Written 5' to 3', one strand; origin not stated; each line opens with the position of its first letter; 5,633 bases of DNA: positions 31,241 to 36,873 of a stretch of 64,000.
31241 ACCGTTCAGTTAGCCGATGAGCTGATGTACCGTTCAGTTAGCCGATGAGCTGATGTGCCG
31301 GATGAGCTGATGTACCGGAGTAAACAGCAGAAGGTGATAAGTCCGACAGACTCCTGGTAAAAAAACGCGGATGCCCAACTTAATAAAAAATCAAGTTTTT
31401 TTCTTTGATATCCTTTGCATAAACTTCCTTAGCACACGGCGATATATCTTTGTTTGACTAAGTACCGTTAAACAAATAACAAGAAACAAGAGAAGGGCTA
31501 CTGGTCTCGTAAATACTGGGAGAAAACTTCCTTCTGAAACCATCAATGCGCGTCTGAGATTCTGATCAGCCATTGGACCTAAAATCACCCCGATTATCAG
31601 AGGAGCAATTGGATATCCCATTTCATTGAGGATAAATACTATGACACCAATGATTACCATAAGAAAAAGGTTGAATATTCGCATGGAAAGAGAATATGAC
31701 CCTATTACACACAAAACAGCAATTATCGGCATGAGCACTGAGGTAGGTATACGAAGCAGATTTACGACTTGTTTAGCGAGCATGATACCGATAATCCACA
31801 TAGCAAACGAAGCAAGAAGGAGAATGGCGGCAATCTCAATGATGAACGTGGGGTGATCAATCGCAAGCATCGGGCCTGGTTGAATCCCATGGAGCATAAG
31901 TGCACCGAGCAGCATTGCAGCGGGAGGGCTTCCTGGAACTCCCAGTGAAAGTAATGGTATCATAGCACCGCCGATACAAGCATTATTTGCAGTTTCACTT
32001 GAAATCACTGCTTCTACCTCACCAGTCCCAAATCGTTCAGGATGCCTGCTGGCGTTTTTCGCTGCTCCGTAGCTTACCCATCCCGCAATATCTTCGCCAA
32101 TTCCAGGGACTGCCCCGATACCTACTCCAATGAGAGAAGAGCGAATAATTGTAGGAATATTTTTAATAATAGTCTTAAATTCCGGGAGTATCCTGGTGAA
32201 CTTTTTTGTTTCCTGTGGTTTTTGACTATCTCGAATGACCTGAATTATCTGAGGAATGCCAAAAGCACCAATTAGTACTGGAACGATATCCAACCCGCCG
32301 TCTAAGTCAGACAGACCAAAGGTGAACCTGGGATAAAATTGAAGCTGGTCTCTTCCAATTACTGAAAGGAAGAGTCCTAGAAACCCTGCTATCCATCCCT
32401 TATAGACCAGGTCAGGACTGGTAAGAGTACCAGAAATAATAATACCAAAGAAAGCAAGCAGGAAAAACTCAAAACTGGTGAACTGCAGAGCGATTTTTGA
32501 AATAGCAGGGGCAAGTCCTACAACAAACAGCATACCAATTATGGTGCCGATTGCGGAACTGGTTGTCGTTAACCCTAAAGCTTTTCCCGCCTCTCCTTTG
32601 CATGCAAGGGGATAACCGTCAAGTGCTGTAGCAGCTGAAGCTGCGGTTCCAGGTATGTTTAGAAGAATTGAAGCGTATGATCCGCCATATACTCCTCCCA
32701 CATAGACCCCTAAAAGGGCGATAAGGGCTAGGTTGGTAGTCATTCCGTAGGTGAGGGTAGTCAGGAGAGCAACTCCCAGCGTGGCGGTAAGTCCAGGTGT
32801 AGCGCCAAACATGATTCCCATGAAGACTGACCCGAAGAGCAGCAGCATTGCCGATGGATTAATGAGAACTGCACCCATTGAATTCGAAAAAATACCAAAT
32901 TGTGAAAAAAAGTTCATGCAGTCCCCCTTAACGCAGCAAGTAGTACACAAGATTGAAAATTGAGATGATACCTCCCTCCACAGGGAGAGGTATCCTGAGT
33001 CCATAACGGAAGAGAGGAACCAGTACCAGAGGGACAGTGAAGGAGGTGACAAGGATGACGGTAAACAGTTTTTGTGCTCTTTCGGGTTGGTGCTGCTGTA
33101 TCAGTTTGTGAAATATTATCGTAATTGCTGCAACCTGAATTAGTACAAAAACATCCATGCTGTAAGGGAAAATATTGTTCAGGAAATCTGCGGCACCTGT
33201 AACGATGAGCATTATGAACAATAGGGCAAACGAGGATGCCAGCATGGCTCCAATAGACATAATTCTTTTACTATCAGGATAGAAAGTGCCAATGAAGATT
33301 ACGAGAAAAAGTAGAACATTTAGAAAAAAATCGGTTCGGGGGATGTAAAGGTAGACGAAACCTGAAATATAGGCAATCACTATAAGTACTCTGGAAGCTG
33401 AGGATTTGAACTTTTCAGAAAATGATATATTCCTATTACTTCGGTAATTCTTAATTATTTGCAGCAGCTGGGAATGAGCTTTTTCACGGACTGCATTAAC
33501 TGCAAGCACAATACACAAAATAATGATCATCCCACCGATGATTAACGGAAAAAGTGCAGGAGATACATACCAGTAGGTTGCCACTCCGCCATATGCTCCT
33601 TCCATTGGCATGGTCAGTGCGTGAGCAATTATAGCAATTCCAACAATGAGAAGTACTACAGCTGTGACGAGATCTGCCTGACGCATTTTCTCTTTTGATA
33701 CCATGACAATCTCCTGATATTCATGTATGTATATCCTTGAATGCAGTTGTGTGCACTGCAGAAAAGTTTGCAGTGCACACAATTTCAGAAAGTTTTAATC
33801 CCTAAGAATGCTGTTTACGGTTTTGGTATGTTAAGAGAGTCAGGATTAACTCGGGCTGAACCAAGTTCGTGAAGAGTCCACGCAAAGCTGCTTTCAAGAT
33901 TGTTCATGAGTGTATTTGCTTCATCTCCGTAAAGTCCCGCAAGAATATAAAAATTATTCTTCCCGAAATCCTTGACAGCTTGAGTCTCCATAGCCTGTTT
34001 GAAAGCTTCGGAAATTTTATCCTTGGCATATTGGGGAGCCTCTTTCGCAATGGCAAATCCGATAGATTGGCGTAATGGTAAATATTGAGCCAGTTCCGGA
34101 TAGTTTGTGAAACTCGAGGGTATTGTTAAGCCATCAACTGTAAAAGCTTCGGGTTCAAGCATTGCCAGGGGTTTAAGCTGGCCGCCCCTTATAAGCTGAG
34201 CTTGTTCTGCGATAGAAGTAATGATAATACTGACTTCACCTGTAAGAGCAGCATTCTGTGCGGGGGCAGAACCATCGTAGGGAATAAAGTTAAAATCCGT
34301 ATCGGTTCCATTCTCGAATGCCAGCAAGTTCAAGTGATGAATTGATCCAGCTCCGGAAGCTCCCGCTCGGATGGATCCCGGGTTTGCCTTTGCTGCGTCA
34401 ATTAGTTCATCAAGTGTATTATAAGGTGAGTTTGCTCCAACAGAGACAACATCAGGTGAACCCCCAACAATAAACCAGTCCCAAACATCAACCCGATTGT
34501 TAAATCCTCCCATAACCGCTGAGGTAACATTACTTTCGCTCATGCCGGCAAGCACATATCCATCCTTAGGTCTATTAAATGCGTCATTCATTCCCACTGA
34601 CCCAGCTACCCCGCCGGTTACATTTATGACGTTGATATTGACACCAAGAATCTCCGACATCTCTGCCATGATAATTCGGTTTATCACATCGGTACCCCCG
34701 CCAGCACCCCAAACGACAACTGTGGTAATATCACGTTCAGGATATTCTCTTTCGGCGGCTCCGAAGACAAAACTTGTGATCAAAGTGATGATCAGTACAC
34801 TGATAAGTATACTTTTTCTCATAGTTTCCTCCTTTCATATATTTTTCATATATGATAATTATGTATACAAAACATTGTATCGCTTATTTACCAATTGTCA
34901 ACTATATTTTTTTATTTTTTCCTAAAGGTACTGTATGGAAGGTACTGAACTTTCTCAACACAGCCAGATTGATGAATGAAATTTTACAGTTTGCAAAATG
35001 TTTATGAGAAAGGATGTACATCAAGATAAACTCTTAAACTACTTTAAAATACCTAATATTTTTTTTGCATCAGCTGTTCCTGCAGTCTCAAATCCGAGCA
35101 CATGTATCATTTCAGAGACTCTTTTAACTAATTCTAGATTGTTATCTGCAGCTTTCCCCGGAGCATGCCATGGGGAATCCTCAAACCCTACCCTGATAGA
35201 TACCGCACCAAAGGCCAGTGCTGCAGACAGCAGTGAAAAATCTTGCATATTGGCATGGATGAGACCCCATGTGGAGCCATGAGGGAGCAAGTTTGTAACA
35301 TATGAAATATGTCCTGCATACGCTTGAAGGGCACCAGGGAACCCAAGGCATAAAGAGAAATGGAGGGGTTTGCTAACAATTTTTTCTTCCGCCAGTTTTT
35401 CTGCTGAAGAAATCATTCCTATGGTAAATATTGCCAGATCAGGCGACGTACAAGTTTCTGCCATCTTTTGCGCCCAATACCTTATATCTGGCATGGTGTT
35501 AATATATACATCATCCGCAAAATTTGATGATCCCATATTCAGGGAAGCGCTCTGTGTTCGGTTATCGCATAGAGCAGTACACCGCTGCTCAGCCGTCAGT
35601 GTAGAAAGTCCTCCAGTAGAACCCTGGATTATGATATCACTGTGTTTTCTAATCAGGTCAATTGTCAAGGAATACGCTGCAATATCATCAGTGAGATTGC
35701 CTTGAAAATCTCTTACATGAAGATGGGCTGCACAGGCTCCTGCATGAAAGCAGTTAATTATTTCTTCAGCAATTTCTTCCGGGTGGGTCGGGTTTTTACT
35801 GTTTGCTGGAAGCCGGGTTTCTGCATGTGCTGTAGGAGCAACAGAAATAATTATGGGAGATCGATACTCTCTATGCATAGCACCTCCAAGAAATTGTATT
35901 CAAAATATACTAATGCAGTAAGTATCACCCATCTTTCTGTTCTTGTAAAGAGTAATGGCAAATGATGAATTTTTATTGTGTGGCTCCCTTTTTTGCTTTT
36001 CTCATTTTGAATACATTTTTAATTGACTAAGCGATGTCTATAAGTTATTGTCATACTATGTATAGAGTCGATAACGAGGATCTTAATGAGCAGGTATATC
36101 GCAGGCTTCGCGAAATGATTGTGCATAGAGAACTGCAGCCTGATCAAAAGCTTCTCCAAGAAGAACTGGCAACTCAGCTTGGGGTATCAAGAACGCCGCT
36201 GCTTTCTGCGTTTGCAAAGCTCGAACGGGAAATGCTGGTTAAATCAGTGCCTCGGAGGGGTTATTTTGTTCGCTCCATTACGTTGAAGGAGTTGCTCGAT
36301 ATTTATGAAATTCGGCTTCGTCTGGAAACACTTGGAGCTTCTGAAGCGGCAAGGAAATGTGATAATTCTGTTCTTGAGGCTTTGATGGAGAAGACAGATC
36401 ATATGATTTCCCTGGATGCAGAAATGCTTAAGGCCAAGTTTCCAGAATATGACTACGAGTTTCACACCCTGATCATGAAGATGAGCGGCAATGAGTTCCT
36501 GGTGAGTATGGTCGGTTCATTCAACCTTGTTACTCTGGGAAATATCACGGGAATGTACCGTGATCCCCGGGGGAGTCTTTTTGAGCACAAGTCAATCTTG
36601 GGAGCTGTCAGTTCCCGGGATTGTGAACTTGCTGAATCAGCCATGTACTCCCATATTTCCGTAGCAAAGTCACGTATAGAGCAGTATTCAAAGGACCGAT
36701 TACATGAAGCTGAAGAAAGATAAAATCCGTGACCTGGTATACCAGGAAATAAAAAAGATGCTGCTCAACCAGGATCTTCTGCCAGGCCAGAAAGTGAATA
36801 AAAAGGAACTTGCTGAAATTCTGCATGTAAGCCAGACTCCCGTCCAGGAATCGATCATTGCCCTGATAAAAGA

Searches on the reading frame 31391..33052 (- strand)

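Call 13: search_protein_families(library=pfam, proteins=[window:31391-33052:-], max_evalue=0.01)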
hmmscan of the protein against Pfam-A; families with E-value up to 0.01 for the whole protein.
window:31391-33052:- (553 aa): 1 family
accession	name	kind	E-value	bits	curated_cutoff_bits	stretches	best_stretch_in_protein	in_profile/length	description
PF01970.21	TctA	-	2.1e-136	455.4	28.9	1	70-487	2-423/423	Tripartite tricarboxylate transporter TctA family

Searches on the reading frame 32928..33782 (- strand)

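Call 29: search_protein_families(library=pfam, proteins=[window:32928-33782:-], max_evalue=0.001)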
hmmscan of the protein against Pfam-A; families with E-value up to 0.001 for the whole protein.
window:32928-33782:- (284 aa): 1 family
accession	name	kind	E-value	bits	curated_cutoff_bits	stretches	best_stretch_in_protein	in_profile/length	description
PF07331.16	TctB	-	1e-07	32.6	29.1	1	41-191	4-130/137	Tripartite tricarboxylate transporter TctB family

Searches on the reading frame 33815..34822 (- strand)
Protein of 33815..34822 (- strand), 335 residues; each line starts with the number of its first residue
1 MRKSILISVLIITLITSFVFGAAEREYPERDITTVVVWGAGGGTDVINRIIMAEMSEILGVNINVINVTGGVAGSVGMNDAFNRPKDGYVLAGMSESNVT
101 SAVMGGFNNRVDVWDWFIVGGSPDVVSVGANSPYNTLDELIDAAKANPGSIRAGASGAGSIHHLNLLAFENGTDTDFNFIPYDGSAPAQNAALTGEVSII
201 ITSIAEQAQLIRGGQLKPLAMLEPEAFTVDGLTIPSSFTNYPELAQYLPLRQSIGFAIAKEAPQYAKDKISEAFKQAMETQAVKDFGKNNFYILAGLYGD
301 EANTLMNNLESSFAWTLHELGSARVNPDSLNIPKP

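Call 29: search_protein_families(library=pfam, proteins=[window:33815-34822:-], max_evalue=0.001)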
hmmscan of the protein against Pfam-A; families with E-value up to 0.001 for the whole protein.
window:33815-34822:- (335 aa): 1 family
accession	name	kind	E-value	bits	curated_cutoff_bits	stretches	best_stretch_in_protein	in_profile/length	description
PF03401.19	TctC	-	1.4e-23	84.3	27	1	48-289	2-241/274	Tripartite tricarboxylate transporter family receptor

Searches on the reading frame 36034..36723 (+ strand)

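Call 29: search_protein_families(library=pfam, proteins=[window:36034-36723:+], max_evalue=0.001)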
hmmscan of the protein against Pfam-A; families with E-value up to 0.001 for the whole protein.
window:36034-36723:+ (229 aa): 3 families
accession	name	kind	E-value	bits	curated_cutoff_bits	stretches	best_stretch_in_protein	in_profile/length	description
PF07729.17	FCD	-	1.2e-18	68.1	24.3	1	89-209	1-124/125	FCD domain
PF00392.27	GntR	-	6.1e-16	58.3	27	1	18-79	2-64/64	Bacterial regulatory proteins, gntR family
PF08279.18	HTH_11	-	0.00024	21.3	25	1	38-77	14-54/55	HTH domain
